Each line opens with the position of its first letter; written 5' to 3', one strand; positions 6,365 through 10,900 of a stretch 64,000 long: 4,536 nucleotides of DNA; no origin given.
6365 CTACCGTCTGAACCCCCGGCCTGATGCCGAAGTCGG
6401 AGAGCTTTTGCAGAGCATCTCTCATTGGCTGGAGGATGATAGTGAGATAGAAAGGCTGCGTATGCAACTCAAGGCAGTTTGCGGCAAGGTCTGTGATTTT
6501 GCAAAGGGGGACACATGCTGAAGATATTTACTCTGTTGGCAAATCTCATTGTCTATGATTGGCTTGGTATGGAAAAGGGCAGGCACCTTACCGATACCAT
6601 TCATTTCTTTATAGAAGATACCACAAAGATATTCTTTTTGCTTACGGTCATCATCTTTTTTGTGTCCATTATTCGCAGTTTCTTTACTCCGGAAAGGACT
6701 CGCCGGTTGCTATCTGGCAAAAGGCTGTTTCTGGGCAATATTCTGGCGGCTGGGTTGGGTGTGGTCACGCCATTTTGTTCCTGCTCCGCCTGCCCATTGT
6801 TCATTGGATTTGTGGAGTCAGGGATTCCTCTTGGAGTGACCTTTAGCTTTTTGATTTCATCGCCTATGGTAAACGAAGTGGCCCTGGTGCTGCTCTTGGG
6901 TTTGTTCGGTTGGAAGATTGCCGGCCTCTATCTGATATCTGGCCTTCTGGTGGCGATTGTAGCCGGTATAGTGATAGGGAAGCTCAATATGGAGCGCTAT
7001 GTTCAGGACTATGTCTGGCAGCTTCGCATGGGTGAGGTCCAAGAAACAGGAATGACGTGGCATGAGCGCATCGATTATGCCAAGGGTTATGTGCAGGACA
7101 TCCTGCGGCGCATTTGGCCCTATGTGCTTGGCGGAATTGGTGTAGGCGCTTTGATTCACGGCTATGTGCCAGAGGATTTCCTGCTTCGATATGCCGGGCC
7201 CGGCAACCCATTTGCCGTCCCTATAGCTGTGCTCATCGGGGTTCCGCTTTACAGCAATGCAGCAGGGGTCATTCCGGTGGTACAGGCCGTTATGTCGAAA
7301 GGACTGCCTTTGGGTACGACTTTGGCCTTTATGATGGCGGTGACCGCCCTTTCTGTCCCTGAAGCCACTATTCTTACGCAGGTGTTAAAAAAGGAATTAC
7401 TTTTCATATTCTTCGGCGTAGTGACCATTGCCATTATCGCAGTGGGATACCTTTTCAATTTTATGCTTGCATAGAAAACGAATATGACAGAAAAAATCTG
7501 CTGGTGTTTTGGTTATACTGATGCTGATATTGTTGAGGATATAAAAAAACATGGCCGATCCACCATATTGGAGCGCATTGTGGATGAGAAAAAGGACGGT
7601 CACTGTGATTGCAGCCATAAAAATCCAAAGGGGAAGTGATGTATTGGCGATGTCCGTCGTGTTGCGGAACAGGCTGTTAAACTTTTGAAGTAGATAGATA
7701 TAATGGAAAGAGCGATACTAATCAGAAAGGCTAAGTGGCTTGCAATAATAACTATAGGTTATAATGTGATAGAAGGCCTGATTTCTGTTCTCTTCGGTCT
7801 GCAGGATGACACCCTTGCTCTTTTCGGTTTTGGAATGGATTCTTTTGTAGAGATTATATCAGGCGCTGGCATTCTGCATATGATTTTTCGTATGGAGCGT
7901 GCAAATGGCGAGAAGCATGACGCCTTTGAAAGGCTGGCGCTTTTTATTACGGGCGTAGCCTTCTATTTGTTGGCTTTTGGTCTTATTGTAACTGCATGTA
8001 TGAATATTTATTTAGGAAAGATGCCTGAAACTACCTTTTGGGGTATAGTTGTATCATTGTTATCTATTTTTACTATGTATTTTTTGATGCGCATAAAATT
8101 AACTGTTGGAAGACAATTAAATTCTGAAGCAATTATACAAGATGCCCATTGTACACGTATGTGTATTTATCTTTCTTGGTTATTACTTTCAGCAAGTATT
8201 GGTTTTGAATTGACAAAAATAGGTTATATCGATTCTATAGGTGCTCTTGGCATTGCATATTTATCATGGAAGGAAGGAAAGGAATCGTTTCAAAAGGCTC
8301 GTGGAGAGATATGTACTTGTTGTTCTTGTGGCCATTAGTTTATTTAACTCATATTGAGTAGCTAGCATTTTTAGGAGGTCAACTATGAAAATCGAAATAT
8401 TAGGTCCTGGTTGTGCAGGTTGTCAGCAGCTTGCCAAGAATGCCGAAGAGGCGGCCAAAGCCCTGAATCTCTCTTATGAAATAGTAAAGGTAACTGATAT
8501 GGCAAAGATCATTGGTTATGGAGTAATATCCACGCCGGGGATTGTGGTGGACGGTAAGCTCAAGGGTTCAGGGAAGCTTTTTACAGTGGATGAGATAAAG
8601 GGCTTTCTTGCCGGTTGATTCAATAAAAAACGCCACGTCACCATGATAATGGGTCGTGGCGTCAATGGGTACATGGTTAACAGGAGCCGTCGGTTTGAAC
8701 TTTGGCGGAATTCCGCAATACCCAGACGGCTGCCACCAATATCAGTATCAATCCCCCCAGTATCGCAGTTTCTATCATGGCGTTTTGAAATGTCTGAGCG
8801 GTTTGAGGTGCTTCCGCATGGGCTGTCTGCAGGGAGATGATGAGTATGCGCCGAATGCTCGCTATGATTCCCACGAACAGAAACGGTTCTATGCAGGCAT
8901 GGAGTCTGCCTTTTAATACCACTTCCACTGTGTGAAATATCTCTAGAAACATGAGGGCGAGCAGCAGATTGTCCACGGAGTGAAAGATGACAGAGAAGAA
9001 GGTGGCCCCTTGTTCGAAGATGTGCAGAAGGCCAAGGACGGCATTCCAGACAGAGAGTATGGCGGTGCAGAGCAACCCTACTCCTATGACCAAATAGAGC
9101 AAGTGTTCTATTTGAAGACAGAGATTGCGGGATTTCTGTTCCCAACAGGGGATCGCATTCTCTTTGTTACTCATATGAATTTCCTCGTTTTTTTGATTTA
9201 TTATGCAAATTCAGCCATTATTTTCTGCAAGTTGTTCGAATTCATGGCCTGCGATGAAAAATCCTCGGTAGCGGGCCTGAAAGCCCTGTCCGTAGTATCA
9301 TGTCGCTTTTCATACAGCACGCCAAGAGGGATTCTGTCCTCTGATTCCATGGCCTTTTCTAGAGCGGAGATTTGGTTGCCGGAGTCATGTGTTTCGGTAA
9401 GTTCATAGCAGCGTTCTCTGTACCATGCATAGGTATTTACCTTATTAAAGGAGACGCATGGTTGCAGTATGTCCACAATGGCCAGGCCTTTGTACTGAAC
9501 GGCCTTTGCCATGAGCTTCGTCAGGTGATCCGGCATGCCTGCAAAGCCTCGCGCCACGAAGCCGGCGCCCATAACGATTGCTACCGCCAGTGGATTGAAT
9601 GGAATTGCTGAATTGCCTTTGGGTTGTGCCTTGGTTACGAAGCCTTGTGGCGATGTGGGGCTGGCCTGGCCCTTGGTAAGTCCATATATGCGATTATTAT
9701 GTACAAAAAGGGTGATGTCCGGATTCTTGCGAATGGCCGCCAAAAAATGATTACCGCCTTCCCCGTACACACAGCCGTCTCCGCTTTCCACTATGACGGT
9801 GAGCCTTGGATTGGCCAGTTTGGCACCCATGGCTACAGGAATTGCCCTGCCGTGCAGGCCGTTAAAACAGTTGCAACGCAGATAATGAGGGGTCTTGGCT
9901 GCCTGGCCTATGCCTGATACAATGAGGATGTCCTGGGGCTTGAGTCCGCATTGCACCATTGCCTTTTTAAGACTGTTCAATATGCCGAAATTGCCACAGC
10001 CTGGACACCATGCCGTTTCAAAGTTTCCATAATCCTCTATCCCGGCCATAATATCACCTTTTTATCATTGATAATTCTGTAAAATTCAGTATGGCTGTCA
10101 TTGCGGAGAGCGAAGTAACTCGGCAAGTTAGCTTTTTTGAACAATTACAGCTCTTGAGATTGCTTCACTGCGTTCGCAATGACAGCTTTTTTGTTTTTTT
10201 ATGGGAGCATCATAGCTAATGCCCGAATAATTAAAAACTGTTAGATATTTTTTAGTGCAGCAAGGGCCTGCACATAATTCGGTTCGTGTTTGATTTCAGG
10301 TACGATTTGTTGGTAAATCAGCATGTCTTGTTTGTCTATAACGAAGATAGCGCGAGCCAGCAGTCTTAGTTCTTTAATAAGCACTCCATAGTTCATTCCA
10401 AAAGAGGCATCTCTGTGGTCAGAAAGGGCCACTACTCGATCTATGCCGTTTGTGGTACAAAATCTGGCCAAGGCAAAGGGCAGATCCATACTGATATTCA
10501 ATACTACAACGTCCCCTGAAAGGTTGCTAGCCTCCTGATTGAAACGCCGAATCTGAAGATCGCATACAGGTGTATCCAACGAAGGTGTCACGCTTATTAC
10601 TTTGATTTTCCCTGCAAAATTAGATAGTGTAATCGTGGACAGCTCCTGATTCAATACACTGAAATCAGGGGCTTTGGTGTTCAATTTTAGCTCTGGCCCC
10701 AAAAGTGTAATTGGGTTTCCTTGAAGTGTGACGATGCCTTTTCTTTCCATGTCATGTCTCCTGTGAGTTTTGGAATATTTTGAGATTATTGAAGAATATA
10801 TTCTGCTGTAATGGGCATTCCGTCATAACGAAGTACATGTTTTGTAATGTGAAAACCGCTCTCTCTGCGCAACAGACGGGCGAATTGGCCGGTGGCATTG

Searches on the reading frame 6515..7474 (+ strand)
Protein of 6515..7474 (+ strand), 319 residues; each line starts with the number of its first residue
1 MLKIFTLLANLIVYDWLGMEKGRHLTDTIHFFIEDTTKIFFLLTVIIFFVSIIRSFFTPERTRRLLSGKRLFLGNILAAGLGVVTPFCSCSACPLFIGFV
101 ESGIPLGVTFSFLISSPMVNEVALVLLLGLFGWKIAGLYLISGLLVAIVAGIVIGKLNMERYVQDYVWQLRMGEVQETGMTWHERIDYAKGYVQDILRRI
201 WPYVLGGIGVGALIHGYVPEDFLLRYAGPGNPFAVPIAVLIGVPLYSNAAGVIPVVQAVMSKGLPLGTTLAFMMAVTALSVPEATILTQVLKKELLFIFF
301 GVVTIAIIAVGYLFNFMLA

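Call 68: search_protein_families(library=pfam, proteins=[window:6515-7474:+], max_evalue=0.00001)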
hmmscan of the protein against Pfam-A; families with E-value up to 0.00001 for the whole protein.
window:6515-7474:+ (319 aa): 1 family
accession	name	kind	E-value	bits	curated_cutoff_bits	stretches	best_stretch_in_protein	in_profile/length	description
PF03773.19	ArsP_1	-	9e-75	252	32.3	1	25-316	2-294/294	Predicted permease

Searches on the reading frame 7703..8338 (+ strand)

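Call 68: search_protein_families(library=pfam, proteins=[window:7703-8338:+], max_evalue=0.00001)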
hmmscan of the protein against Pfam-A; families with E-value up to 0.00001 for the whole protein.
window:7703-8338:+ (211 aa): 1 family
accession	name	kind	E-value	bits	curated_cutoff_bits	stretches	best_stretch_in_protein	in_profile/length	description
PF01545.26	Cation_efflux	-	2.3e-10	41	26.6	1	18-194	5-188/198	Cation efflux family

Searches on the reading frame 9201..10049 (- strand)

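Call 68: search_protein_families(library=pfam, proteins=[window:9201-10049:-], max_evalue=0.00001)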
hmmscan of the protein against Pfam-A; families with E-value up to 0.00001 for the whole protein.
window:9201-10049:- (282 aa): 2 families
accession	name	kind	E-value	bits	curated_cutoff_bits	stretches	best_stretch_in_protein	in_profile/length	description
PF02775.26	TPP_enzyme_C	-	3.3e-29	102.1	21.9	1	51-194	16-151/151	Thiamine pyrophosphate enzyme, C-terminal TPP binding domain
PF12367.13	PFO_beta_C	-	1e-22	80.4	24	1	198-254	1-58/66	Pyruvate ferredoxin oxidoreductase beta subunit C terminal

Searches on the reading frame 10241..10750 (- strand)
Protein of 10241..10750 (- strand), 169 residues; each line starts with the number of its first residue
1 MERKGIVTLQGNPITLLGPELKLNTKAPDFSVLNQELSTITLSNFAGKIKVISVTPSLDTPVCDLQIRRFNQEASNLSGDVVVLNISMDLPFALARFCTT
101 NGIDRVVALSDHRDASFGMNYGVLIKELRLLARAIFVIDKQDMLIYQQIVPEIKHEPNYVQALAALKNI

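Call 68: search_protein_families(library=pfam, proteins=[window:10241-10750:-], max_evalue=0.00001)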
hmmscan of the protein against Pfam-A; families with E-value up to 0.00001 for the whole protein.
window:10241-10750:- (169 aa): 2 families
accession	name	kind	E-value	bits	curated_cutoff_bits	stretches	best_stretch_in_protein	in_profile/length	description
PF08534.16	Redoxin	-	1.3e-25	90.3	26.6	1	24-163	3-148/148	Redoxin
PF00578.27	AhpC-TSA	-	5.1e-20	72.1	26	1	24-145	2-122/124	AhpC/TSA family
